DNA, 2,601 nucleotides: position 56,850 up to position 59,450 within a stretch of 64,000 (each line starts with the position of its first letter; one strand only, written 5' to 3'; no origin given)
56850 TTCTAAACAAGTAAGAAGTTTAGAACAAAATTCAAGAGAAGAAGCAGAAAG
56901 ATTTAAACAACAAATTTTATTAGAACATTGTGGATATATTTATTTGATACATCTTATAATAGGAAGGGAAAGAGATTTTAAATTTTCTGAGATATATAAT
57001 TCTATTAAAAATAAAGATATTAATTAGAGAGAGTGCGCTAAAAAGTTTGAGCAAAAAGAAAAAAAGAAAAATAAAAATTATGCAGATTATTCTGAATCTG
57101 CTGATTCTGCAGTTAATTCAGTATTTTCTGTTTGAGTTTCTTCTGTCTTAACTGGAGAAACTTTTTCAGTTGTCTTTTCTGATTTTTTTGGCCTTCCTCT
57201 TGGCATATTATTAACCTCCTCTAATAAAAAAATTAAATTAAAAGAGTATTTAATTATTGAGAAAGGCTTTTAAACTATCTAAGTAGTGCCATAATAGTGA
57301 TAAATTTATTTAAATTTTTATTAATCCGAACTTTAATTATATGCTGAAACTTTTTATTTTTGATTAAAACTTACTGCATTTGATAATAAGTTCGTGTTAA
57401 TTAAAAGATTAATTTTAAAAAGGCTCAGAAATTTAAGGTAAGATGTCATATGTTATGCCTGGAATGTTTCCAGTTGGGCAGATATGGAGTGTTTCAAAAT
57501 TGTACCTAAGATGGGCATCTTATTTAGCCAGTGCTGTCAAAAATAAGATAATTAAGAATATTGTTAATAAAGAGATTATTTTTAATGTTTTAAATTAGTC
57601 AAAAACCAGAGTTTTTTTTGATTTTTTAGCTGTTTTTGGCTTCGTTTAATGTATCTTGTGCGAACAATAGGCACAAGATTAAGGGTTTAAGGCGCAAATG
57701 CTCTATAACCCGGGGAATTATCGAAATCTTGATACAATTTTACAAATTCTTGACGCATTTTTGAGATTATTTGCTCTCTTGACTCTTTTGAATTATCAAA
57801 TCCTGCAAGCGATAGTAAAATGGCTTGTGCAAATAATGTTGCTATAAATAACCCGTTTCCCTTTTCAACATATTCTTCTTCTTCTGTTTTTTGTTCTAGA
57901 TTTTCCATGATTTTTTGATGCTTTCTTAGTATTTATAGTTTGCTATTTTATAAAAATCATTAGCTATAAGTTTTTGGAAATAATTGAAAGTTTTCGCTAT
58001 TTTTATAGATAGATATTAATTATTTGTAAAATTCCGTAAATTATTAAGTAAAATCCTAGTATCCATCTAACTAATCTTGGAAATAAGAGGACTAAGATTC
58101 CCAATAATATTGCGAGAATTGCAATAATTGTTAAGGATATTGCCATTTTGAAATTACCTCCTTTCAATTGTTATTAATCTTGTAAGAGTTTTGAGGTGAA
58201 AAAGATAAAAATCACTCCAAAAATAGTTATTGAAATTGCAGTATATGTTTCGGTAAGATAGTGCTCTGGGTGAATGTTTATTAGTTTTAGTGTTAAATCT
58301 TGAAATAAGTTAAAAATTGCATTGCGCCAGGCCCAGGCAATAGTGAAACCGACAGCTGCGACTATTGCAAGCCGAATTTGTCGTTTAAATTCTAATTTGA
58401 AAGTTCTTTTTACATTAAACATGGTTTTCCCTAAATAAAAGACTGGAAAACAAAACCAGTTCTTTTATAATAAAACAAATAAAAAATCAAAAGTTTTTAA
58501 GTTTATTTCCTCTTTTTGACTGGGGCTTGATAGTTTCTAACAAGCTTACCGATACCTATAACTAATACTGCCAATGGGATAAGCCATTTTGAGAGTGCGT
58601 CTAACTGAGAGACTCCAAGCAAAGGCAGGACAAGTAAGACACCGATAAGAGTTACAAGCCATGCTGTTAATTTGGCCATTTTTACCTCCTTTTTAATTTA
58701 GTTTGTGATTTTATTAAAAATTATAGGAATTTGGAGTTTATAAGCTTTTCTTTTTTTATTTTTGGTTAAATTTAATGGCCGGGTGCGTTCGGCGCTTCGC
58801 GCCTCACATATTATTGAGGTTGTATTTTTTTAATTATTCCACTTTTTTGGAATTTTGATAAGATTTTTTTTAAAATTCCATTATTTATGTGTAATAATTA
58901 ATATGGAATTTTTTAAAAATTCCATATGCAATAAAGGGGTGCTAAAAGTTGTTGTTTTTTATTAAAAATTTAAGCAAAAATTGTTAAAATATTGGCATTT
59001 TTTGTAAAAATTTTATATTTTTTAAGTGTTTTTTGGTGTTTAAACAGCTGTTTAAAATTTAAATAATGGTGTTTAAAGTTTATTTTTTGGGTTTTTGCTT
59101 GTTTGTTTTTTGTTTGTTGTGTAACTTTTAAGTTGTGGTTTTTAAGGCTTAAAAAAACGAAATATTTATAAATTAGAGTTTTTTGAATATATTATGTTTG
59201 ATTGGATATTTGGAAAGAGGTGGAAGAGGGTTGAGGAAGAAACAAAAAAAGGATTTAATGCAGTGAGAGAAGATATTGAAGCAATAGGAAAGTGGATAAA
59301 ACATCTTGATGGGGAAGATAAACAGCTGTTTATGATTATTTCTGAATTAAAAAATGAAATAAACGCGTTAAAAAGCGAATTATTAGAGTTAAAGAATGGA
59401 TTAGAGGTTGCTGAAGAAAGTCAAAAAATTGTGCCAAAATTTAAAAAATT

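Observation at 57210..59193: Non-coding-rich stretch with recurring TGGAA/TTCCA dyads and a perfect 18-bp palindrome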

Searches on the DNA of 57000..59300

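Call 30: search_rna_families(source=window, start=57000, end=59300, threshold=evalue, max_evalue=5, show_alignments=3)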
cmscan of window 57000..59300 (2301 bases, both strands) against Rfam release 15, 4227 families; matches with E-value up to 5: 4.
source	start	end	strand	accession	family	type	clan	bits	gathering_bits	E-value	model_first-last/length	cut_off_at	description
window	58430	58556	-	RF01965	RMST_4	Gene; lncRNA;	-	18.5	40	2.6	1-108/108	no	Rhabdomyosarcoma 2 associated transcript conserved region 4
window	57055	57111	+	RF00622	CPEB3_ribozyme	Gene; ribozyme;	-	17.6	35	0.24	1-78/78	no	Mammalian CPEB3 ribozyme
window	58430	58488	-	RF02056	STnc390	Gene; sRNA;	-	17.3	50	2.3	1-60/60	no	Salmonella sRNA STnc390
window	58260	58327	-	RF01652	ceN70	Gene; snRNA; snoRNA; CD-box;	-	17.3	65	2.4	1-71/71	no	Caenorhabditis snoRNA ceN70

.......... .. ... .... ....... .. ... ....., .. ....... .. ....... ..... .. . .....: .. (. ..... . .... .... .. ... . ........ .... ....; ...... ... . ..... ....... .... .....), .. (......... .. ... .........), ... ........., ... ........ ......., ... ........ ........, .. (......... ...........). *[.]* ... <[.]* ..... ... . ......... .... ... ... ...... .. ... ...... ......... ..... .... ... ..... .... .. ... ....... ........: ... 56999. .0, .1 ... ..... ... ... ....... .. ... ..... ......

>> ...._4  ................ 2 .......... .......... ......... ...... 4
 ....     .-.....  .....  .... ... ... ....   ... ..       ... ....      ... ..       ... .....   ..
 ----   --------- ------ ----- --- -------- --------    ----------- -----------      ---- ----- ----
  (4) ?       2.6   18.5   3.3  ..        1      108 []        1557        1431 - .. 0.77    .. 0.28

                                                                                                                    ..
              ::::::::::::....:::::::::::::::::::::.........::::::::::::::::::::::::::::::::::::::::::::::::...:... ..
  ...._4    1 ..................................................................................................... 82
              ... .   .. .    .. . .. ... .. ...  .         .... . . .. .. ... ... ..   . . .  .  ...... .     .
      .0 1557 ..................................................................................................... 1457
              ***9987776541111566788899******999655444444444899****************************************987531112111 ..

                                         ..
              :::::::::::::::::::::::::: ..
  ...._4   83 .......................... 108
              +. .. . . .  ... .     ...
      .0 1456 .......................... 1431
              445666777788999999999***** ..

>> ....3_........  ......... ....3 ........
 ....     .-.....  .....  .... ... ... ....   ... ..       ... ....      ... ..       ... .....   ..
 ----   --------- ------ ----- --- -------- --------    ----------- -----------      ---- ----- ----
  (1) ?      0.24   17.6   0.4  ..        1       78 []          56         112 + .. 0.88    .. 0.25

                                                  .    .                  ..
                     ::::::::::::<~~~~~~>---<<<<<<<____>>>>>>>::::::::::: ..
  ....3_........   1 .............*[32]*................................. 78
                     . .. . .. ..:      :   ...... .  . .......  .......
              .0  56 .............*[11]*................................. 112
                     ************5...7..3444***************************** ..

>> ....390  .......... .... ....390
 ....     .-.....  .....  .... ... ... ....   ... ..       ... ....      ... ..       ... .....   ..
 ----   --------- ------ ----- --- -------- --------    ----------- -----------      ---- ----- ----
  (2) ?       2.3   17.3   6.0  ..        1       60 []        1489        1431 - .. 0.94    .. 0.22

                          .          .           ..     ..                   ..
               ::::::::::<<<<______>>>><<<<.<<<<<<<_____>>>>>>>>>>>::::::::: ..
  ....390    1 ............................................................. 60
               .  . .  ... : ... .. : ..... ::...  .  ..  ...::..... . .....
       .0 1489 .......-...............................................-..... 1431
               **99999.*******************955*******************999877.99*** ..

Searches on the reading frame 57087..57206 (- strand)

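Call 7: search_protein_families(library=pfam, max_evalue=0.1, proteins=[window:57087-57206:-])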
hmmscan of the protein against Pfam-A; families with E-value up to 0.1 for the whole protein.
window:57087-57206:- (39 aa): 1 family
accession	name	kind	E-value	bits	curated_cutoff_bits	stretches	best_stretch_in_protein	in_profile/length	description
PF02178.24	AT_hook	-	0.034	14.4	17.4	1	2-11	3-12/13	AT hook motif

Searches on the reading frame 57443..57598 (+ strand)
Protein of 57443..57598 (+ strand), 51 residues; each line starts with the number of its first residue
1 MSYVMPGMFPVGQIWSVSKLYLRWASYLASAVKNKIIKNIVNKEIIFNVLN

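Call 7: search_protein_families(library=pfam, max_evalue=0.1, proteins=[window:57443-57598:+])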
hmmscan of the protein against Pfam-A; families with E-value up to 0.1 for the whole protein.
window:57443-57598:+ (51 aa): 0 families

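Call 64: search_protein_families(library=ncbifam, max_evalue=1, proteins=[window:57443-57595:+])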
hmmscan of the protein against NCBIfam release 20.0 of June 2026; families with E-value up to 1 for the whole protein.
window:57443-57595:+ (51 aa): 0 families

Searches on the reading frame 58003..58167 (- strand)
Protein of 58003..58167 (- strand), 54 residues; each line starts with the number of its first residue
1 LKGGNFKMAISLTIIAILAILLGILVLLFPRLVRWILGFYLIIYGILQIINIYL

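Call 7: search_protein_families(library=pfam, max_evalue=0.1, proteins=[window:58003-58167:-])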
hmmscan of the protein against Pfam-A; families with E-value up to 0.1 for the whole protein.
window:58003-58167:- (54 aa): 3 families
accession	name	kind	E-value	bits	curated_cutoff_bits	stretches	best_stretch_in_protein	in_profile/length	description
PF11295.13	DUF3096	-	5.4e-07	29.6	23.3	1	16-50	1-35/37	Protein of unknown function (DUF3096)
PF03729.18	DUF308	-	0.00067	20.3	25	1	14-53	1-44/73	Short repeat of unknown function (DUF308)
PF07219.19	HemY_N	-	0.066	13.8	31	1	4-40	8-44/107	HemY protein N-terminus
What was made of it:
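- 58003..58167 (-): DUF3096 small membrane-protein gene (54 aa). Pfam PF11295, 29.6 bits vs cut-off 23.3 (call 7).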

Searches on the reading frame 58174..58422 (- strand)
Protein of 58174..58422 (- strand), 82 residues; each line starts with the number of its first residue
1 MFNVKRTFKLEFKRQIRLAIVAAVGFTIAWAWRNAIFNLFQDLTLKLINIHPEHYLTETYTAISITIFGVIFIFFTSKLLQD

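Call 7: search_protein_families(library=pfam, max_evalue=0.1, proteins=[window:58174-58422:-])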
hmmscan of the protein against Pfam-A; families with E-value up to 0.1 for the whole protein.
window:58174-58422:- (82 aa): 2 families
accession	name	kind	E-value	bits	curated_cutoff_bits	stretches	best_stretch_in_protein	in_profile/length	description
PF18898.5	DUF5654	-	5.6e-08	33.1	23.8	1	10-80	3-68/71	Family of unknown function (DUF5654)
PF00902.23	TatC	-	0.057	13.7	25.1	1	13-65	8-64/208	Sec-independent protein translocase protein (TatC)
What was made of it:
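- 58174..58422 (-): DUF5654 small membrane-protein gene (82 aa). Pfam PF18898, 33.1 bits vs cut-off 23.8 (call 7).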

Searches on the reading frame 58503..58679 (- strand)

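Call 7: search_protein_families(library=pfam, max_evalue=0.1, proteins=[window:58503-58679:-])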
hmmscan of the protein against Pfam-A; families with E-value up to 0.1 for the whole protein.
window:58503-58679:- (58 aa): 1 family
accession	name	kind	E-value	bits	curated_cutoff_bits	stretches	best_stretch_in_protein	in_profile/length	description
PF22570.1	LiaF-TM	-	0.026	15.8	27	1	5-49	51-94/98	LiaF transmembrane domain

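Call 64: search_protein_families(library=ncbifam, max_evalue=1, proteins=[window:58503-58676:-])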
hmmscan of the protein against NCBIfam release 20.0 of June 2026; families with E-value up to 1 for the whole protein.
window:58503-58676:- (57 aa): 2 families
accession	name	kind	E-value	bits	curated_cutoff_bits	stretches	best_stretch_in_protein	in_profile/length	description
NF007594.0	PRK10238.1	equivalog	0.0091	14.9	848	1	6-52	406-451/456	aromatic amino acid transporter AroP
TIGR04477.1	sorted_by_XrtN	equivalog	0.17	9.9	250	1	3-51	90-137/822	XrtN system VIT domain-containing protein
